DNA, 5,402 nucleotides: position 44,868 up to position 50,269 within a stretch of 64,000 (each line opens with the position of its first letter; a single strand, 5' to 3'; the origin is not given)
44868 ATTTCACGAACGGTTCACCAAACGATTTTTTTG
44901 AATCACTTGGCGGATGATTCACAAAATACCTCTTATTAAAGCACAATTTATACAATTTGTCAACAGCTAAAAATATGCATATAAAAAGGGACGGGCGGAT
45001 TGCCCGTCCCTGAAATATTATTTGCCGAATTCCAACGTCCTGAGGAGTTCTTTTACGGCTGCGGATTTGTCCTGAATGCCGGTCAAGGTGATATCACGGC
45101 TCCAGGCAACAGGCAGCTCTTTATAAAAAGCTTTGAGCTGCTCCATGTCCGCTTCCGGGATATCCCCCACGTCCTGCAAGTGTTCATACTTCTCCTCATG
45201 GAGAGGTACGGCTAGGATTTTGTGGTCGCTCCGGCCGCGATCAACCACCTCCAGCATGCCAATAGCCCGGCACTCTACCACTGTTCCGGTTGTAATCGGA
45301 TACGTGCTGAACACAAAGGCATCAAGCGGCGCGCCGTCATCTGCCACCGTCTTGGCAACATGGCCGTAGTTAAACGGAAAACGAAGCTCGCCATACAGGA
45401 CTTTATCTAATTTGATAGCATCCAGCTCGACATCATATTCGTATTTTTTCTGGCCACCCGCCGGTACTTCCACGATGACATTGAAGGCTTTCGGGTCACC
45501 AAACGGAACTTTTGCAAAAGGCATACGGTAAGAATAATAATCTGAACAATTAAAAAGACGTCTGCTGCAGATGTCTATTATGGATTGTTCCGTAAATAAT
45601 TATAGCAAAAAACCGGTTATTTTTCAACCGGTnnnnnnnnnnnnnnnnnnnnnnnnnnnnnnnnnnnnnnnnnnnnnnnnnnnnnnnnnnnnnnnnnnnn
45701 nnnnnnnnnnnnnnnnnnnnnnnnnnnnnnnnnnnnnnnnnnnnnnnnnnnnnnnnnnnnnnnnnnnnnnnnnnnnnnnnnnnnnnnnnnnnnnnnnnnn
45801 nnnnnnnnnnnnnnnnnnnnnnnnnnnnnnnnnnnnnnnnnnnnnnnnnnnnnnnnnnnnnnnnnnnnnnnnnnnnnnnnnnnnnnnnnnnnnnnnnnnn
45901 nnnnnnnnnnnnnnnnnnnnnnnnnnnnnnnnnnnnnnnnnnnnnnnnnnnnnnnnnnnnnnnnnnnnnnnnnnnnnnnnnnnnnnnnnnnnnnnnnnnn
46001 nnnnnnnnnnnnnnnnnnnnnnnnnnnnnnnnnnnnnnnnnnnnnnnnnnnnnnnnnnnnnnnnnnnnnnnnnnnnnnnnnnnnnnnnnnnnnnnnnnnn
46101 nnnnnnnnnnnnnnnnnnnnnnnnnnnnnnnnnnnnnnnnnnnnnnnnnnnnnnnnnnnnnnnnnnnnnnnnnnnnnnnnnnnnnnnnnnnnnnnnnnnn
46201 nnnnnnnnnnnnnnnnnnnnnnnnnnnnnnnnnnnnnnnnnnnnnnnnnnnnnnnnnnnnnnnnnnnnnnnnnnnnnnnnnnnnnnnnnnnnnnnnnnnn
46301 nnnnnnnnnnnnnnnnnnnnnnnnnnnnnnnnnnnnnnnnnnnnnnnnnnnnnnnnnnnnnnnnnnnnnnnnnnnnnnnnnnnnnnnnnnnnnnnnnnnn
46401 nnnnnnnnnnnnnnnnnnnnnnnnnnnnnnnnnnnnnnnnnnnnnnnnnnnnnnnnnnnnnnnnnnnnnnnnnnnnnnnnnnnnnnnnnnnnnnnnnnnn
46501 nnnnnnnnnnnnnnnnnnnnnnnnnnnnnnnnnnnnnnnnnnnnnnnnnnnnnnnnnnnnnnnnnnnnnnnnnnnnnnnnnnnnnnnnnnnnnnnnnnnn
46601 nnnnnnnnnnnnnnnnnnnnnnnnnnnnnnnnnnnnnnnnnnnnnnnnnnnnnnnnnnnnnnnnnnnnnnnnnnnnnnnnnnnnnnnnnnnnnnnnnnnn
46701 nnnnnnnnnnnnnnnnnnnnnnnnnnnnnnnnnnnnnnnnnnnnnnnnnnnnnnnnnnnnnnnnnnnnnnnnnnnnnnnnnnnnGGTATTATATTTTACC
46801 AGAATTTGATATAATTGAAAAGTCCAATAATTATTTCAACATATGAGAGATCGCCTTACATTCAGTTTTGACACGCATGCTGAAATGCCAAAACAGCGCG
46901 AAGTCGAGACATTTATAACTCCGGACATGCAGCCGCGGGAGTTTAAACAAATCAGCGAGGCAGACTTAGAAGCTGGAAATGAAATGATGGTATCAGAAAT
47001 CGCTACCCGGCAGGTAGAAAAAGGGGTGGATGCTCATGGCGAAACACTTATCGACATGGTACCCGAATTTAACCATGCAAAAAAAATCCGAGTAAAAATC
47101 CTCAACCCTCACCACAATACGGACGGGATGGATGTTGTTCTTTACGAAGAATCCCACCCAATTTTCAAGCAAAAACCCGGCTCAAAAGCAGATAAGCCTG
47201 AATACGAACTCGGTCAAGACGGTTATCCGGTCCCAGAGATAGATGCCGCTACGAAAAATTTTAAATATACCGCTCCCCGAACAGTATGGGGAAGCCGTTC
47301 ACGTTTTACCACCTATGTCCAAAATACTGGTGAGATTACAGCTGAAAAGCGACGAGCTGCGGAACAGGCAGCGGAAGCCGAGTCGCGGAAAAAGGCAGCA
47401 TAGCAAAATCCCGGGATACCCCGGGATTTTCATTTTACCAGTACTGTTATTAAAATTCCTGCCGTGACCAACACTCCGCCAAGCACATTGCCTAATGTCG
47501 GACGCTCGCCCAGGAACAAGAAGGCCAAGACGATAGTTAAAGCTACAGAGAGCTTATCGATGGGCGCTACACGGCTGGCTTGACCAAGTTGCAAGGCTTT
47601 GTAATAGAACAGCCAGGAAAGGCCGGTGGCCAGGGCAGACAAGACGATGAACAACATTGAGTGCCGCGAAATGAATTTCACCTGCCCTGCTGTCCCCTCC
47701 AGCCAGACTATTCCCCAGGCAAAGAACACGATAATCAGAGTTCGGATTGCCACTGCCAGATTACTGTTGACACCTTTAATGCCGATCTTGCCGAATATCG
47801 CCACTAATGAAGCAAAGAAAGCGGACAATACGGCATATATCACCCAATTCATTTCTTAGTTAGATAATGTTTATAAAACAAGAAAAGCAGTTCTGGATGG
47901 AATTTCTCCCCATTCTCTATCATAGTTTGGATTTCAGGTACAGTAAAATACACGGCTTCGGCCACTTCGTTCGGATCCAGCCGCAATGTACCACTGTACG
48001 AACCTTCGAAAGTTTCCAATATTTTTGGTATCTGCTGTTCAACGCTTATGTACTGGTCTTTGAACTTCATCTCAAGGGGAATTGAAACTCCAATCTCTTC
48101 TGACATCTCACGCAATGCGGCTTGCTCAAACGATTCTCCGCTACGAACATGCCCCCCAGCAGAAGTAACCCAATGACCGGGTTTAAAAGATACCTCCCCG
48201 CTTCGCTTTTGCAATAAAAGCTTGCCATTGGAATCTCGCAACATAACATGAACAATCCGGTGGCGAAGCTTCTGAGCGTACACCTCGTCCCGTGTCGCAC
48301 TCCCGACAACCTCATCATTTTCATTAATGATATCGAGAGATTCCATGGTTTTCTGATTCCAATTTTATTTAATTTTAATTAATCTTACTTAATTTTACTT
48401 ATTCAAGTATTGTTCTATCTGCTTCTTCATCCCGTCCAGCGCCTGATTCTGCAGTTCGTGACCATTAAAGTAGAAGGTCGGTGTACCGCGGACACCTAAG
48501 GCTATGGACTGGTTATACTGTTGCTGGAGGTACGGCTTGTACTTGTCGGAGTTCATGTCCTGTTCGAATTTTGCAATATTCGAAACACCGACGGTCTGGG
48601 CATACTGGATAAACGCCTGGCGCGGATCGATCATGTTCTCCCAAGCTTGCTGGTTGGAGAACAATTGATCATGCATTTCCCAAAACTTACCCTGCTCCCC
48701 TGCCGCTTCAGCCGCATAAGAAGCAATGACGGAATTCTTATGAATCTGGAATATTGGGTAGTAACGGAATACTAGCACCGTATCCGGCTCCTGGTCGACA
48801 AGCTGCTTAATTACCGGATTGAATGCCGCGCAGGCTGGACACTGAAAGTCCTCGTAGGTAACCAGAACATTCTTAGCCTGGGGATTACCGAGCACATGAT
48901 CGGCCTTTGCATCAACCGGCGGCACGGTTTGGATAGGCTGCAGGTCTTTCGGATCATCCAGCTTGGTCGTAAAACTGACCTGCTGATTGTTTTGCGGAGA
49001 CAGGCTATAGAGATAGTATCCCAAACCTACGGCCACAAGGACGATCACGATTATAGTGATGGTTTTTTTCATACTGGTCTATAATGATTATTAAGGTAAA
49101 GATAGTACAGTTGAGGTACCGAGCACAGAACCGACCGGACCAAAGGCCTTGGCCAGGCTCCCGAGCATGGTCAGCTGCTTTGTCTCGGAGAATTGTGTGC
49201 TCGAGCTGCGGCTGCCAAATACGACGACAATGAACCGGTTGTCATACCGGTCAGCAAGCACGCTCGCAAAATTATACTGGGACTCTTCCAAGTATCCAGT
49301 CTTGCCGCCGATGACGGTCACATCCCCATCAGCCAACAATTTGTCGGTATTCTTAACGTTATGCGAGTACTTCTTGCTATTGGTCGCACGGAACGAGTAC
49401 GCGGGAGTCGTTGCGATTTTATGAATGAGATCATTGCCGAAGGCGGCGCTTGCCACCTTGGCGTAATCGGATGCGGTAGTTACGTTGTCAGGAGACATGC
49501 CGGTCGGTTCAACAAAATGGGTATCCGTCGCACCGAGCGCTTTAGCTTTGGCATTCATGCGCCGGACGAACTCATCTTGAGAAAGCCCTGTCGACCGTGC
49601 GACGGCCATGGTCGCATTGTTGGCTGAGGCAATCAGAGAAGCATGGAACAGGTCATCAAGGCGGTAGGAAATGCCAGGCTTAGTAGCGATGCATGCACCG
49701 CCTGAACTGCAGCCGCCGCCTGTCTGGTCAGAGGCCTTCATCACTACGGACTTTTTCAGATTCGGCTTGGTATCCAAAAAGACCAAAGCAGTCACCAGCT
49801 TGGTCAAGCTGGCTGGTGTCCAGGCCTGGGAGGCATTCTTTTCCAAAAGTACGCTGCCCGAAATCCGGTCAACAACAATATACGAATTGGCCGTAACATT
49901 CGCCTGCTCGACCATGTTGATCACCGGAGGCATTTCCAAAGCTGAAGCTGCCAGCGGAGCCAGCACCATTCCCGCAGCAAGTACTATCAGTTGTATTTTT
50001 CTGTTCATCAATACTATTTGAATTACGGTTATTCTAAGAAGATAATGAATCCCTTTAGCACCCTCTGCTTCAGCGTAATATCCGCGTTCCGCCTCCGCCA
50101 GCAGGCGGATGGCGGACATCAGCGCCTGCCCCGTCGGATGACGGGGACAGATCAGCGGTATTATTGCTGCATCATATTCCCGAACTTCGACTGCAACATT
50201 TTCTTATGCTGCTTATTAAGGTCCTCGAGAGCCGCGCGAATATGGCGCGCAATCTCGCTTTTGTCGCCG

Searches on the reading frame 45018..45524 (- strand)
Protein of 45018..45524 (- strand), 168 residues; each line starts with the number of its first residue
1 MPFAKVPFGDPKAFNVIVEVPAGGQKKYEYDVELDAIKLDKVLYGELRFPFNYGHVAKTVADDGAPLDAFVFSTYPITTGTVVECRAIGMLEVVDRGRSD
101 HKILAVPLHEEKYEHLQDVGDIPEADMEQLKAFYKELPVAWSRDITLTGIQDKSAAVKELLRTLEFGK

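Call 67: search_protein_families(library=pfam, proteins=[window:45018-45524:-], max_evalue=0.001)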
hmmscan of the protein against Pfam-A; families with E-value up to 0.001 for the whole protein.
window:45018-45524:- (168 aa): 1 family
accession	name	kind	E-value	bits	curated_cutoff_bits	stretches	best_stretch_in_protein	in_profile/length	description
PF00719.24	Pyrophosphatase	-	1.5e-38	132.5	23.5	1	16-164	1-149/153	Inorganic pyrophosphatase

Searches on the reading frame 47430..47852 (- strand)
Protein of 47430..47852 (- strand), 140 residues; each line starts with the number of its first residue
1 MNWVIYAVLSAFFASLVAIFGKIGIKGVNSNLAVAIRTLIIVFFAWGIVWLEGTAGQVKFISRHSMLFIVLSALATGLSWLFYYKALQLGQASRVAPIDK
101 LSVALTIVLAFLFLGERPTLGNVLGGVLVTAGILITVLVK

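Call 67: search_protein_families(library=pfam, proteins=[window:47430-47852:-], max_evalue=0.001)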
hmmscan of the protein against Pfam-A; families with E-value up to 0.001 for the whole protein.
window:47430-47852:- (140 aa): 1 family
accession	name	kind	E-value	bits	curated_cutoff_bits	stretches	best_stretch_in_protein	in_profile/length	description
PF00892.27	EamA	-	7.1e-22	78.6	28.2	1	2-137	2-134/135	EamA-like transporter family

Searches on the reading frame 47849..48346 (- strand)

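Call 67: search_protein_families(library=pfam, proteins=[window:47849-48346:-], max_evalue=0.001)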
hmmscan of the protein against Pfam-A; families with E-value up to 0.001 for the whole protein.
window:47849-48346:- (165 aa): 1 family
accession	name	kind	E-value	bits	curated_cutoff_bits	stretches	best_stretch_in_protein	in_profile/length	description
PF00293.34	NUDIX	-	6.9e-20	71.9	21.1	1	28-154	2-131/134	NUDIX domain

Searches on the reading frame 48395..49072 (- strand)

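Call 68: search_protein_families(library=pfam, proteins=[window:48395-49072:-], max_evalue=0.001)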
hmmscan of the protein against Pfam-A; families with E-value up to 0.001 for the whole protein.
window:48395-49072:- (225 aa): 4 families
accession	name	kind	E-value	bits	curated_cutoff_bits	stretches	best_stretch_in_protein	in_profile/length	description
PF13462.12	Thioredoxin_4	-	3.6e-28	99.3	23.2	1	56-220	3-164/165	Thioredoxin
PF01323.26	DSBA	-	1.9e-17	64.1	25.6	1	70-219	2-190/191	DSBA-like thioredoxin domain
PF13098.12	Thioredoxin_2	-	1.3e-06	29.1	27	1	65-206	4-85/104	Thioredoxin-like domain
PF13743.12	Thioredoxin_5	-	3.2e-05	24.2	27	0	131-206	97-167/186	Thioredoxin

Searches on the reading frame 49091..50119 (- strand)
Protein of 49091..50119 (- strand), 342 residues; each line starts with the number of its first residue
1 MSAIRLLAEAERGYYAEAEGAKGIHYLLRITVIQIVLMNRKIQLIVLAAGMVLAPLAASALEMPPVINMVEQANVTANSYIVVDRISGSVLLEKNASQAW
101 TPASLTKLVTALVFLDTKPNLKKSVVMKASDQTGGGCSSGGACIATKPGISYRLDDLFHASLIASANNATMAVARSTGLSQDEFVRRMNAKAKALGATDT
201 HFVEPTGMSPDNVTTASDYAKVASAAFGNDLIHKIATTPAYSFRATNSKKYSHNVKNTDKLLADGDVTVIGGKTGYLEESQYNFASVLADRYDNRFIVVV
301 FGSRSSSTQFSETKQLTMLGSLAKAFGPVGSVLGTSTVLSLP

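Call 68: search_protein_families(library=pfam, proteins=[window:49091-50119:-], max_evalue=0.001)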
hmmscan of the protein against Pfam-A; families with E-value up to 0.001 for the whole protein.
window:49091-50119:- (342 aa): 2 families
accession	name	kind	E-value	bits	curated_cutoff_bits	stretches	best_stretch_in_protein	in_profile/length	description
PF00768.25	Peptidase_S11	-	2.6e-46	158.5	27.6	1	69-304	4-238/239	D-alanyl-D-alanine carboxypeptidase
PF13354.11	Beta-lactamase2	-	4.2e-11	43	22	1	87-301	9-213/214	Beta-lactamase enzyme family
